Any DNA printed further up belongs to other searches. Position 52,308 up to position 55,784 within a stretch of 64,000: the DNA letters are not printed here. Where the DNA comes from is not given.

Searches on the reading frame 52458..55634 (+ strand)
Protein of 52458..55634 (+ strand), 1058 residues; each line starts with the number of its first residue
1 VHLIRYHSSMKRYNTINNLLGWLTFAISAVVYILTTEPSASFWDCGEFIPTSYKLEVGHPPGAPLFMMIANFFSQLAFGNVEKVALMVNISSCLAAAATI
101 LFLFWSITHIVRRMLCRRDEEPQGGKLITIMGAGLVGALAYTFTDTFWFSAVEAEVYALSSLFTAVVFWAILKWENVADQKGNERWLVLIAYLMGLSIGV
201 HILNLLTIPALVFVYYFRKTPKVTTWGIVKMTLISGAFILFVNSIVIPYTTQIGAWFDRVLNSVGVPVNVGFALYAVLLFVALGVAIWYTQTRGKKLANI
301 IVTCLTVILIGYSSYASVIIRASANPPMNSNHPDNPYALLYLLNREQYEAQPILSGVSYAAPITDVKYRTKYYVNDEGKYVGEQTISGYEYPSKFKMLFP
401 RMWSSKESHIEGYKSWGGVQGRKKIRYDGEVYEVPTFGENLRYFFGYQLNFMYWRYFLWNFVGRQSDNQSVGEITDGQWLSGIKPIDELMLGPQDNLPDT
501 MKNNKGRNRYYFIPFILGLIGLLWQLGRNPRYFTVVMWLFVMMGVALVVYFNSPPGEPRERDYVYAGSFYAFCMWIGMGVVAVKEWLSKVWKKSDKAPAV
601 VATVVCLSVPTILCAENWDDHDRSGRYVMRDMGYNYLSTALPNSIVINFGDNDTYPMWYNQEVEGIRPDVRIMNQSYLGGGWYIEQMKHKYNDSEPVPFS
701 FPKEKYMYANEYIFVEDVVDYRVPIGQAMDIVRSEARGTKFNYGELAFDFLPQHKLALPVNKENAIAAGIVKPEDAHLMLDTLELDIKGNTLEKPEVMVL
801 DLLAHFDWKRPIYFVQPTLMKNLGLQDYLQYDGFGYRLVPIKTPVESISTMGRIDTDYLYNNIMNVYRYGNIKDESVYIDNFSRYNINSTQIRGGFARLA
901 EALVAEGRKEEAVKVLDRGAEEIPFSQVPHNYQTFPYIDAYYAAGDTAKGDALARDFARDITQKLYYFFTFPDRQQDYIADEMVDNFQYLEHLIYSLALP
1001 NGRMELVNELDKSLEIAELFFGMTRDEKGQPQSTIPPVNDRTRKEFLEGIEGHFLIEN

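Call 4: search_protein_families(library=pfam, proteins=[window:52458-55634:+])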
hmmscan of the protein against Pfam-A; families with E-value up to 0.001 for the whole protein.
window:52458-55634:+ (1058 aa): 1 family
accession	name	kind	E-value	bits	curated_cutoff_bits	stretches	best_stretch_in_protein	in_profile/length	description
PF11028.14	TMEM260-like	-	1.9e-77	259.5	24.2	1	44-223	1-178/179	Protein O-mannosyl-transferase TMEM260-like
